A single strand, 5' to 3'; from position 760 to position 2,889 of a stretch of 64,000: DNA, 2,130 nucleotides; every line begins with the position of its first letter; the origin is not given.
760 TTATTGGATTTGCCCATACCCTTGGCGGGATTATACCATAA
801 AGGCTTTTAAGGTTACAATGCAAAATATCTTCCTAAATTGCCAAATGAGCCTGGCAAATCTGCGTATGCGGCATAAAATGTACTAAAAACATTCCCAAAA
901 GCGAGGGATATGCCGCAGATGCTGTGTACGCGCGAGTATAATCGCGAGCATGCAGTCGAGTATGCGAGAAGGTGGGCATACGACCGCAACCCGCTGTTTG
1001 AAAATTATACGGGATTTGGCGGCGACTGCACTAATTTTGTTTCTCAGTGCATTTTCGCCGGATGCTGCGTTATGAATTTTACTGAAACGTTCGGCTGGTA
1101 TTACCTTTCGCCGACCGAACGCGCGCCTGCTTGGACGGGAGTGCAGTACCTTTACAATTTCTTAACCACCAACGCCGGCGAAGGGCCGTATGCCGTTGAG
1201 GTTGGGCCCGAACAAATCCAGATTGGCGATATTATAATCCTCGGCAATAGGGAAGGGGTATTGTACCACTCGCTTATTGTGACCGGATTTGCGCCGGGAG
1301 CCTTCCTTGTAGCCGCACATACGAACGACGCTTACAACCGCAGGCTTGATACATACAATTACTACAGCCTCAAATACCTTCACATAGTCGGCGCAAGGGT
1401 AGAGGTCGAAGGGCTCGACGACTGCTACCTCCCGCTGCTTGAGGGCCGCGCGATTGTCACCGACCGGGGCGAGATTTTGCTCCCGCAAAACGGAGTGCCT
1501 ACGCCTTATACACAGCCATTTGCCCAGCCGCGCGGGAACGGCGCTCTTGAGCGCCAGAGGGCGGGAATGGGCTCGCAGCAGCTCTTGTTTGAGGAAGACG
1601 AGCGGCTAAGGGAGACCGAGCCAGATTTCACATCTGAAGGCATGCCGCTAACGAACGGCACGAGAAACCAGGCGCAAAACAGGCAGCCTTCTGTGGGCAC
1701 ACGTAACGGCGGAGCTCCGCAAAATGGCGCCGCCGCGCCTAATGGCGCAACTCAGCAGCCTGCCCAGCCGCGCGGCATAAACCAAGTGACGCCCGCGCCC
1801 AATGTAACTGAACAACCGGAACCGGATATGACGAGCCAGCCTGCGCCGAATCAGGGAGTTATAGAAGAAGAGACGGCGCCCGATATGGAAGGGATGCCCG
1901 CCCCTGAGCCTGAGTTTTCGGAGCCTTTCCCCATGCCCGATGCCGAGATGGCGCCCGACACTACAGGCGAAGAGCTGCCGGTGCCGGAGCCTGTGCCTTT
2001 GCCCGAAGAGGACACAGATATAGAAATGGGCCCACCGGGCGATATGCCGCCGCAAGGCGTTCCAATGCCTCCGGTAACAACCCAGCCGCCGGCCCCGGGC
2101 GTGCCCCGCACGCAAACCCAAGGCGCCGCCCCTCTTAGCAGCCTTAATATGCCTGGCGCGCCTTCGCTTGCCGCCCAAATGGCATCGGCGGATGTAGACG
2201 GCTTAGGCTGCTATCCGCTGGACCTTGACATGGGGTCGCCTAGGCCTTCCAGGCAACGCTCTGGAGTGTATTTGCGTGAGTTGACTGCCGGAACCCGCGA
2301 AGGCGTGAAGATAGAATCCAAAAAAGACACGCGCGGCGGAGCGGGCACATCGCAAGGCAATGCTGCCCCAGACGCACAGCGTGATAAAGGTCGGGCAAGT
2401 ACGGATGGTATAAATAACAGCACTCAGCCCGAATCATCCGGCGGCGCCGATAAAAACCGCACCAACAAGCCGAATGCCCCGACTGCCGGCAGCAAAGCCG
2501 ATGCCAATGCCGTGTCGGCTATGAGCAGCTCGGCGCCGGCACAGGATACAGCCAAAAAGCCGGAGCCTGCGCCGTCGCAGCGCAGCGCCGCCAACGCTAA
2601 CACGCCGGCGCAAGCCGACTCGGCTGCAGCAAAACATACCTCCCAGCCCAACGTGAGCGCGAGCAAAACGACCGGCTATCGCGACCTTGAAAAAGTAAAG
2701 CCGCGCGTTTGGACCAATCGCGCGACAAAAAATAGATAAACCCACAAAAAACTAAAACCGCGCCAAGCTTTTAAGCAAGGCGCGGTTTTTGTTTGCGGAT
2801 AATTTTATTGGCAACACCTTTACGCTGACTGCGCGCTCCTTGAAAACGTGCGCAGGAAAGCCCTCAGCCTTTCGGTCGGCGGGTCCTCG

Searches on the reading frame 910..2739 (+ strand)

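Call 7: search_protein_families(library=pfam, proteins=[window:910-2739:+], max_evalue=0.0001)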
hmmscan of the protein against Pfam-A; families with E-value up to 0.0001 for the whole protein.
window:910-2739:+ (609 aa): 1 family
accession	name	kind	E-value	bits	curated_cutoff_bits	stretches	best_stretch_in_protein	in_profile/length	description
PF12671.13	Amidase_6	-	8e-33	114.3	23.2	1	9-156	1-159/163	Putative amidase domain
